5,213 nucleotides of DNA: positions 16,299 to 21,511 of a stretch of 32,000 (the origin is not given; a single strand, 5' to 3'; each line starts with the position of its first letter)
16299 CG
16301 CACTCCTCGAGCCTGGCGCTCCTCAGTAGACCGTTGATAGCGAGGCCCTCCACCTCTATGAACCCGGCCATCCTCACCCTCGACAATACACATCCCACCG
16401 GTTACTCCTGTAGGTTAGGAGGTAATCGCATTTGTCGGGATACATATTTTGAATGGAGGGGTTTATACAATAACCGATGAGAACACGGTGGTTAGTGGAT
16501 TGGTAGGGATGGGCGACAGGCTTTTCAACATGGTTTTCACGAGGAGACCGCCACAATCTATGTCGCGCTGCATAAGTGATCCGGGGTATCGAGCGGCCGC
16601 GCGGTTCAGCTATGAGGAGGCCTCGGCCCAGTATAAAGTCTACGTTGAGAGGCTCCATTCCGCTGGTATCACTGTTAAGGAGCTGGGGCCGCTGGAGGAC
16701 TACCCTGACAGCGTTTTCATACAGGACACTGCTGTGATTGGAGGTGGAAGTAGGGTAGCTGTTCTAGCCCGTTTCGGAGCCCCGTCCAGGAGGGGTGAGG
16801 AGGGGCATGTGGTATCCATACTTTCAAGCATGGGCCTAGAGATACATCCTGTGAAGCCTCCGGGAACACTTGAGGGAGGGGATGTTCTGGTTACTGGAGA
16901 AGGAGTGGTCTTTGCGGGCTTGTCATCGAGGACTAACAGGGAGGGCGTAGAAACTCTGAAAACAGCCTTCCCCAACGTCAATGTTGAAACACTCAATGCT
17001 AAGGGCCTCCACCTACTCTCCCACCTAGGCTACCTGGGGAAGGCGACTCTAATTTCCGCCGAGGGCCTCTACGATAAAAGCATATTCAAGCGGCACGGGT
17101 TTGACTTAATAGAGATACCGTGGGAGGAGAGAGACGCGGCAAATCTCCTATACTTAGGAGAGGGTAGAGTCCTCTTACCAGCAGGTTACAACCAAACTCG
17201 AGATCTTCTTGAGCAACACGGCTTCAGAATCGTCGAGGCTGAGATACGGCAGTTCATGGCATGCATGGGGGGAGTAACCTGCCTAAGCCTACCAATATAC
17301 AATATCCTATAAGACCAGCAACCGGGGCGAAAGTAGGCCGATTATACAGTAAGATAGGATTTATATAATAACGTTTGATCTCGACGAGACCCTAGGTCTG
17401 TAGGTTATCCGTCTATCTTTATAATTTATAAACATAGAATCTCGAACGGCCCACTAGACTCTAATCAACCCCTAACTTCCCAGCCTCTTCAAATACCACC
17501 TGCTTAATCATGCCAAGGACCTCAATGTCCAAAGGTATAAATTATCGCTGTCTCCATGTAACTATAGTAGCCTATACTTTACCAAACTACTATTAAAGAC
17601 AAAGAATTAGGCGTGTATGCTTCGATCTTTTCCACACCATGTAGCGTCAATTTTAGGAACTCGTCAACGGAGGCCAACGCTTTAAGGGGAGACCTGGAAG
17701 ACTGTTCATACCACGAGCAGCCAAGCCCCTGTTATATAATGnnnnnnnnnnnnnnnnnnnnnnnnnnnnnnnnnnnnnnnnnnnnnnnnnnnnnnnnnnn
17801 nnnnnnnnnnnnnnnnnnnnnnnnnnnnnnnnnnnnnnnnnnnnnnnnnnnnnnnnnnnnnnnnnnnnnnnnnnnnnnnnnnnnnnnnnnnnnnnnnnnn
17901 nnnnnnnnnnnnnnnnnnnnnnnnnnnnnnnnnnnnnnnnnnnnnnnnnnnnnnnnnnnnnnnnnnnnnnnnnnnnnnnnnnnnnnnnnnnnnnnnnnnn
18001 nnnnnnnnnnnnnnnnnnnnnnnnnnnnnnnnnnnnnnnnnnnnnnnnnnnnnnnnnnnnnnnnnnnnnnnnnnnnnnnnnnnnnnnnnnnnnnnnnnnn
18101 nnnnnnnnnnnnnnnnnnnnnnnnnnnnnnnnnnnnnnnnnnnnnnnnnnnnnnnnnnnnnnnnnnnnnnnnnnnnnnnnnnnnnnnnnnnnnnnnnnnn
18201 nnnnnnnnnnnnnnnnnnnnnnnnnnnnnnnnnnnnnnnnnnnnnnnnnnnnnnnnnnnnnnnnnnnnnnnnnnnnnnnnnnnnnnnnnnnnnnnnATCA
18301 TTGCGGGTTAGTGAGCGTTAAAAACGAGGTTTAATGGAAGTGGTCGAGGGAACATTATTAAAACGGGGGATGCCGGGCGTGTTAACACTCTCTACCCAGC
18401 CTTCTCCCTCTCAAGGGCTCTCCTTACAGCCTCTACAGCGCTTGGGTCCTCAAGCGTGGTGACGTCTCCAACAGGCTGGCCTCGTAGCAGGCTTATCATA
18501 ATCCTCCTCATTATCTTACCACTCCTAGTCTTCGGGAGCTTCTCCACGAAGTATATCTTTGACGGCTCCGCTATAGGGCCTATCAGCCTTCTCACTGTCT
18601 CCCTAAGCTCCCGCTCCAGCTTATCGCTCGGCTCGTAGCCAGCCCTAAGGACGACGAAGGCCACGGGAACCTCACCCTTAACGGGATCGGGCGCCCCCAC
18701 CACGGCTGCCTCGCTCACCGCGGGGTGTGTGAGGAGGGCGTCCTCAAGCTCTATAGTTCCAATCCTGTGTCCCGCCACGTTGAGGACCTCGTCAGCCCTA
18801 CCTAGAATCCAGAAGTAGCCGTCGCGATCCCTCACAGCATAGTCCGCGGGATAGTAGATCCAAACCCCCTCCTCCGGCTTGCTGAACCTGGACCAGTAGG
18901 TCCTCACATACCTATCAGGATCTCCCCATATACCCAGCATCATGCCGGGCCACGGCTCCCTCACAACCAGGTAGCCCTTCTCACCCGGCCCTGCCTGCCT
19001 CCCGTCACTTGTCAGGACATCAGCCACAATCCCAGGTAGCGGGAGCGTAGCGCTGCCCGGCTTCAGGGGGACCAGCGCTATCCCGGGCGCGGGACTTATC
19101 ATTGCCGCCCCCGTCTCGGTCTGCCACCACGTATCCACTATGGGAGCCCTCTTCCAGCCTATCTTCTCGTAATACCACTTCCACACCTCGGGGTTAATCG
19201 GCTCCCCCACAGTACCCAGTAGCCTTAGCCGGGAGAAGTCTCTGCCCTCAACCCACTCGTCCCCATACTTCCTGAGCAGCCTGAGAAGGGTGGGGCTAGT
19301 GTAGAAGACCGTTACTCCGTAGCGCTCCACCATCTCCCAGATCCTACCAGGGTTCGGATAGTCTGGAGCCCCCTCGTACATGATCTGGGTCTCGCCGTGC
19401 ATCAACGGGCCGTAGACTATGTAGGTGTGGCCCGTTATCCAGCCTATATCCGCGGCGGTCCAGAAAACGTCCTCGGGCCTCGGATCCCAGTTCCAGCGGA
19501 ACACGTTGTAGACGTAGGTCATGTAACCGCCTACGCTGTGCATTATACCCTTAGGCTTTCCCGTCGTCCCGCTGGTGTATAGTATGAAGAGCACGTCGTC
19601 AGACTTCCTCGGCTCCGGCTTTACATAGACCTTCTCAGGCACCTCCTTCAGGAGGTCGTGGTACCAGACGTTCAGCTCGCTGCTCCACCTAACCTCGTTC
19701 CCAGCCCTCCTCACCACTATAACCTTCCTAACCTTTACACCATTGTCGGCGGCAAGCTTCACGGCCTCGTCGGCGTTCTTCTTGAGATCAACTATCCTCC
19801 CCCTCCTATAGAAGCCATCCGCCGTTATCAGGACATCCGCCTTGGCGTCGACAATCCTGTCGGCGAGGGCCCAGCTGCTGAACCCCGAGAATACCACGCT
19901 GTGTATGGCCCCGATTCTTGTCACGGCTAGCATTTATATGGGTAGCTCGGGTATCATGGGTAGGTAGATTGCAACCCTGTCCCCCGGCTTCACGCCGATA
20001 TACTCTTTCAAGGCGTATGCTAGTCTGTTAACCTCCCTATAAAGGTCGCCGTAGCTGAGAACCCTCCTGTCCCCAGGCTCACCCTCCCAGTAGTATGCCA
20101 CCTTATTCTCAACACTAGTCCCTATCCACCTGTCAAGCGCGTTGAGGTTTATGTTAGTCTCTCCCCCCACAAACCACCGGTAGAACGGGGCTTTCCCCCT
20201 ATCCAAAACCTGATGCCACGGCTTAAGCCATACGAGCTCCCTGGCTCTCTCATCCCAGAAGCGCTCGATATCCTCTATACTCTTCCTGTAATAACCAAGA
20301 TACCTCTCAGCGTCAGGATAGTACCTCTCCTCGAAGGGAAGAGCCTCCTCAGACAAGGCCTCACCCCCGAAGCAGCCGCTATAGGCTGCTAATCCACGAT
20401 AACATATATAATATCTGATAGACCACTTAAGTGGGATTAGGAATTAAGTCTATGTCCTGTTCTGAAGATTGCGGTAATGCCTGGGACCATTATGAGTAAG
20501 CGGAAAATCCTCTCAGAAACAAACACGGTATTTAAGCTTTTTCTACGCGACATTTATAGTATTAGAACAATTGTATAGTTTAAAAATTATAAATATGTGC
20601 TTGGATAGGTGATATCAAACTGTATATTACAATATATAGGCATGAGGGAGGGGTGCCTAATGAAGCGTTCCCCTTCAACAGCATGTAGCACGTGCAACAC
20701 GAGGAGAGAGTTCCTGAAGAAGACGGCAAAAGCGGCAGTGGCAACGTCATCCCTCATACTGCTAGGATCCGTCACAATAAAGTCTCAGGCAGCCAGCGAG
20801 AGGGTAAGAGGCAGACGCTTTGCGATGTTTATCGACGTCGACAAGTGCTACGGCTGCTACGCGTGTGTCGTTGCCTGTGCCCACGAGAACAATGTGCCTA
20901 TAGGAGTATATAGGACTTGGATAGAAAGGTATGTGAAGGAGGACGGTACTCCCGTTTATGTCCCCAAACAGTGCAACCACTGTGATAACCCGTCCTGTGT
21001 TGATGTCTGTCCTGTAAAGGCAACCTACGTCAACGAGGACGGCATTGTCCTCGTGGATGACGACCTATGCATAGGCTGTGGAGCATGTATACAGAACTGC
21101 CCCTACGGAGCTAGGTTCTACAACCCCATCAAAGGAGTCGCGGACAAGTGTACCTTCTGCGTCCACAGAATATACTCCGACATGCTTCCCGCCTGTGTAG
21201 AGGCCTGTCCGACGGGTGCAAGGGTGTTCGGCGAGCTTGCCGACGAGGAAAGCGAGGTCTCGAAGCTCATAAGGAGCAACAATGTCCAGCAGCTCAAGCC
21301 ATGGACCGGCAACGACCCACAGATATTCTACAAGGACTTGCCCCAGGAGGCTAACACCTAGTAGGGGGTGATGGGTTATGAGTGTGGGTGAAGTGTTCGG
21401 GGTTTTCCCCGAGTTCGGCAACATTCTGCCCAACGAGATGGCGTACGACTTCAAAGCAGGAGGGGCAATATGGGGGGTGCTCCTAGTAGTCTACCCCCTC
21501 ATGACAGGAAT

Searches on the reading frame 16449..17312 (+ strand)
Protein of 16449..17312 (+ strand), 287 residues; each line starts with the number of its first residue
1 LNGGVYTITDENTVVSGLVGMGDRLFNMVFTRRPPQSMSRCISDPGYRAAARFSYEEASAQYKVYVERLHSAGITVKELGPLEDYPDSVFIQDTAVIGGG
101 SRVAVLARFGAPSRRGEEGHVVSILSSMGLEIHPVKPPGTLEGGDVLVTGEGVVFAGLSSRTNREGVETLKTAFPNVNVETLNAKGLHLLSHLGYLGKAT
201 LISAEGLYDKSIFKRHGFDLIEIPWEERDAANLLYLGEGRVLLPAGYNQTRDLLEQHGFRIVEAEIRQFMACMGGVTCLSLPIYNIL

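Call 92: search_protein_families(library=pfam, max_evalue=0.0001, proteins=[window:16449-17312:+])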
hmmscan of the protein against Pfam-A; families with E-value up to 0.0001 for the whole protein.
window:16449-17312:+ (287 aa): 2 families
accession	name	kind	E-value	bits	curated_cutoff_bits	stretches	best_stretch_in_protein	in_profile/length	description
PF02274.22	ADI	-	1e-12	48.3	22.8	1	82-171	118-216/377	Arginine deiminase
PF19420.4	DDAH_eukar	-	1.7e-08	34.5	23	1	55-211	25-200/291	N,N dimethylarginine dimethylhydrolase, eukaryotic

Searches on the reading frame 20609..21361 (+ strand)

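Call 92: search_protein_families(library=pfam, max_evalue=0.0001, proteins=[window:20609-21361:+])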
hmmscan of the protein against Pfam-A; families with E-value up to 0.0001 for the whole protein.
window:20609-21361:+ (250 aa): 12 families
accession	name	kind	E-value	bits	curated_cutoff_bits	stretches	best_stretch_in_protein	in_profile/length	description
PF13247.11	Fer4_11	-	6e-27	94.2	26.2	1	116-209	4-99/100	4Fe-4S dicluster domain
PF13237.11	Fer4_10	-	3.8e-14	52.8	25.5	2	147-201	2-53/53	4Fe-4S dicluster domain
PF12838.12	Fer4_7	-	5.5e-14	52.8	27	2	121-168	1-52/52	4Fe-4S dicluster domain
PF13187.11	Fer4_9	-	1.3e-12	47.9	27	3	79-138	1-51/52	4Fe-4S dicluster domain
PF12837.12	Fer4_6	-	1.6e-12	47.2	25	1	146-168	1-23/24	4Fe-4S binding domain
PF00037.32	Fer4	-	4.1e-11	42.6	21.1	1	148-168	2-22/24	4Fe-4S binding domain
PF12797.12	Fer4_2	-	7.4e-10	38.6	24.5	2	146-166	2-22/22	4Fe-4S binding domain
PF25160.1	LdpA_Fe-S-bd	-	2.3e-08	34.1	27.6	1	124-167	4-41/49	LdpA Fe-S cluster-binding domain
PF12798.12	Fer4_3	-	5.7e-08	33.4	27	0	154-168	1-15/15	4Fe-4S binding domain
PF13484.11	Fer4_16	-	3.8e-06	28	30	0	154-168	2-16/66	4Fe-4S double cluster binding domain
PF13183.11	Fer4_8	-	2e-05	25.5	27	0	77-137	2-67/68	4Fe-4S dicluster domain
PF12800.12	Fer4_4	-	8.5e-05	23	24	0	152-167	2-17/17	4Fe-4S binding domain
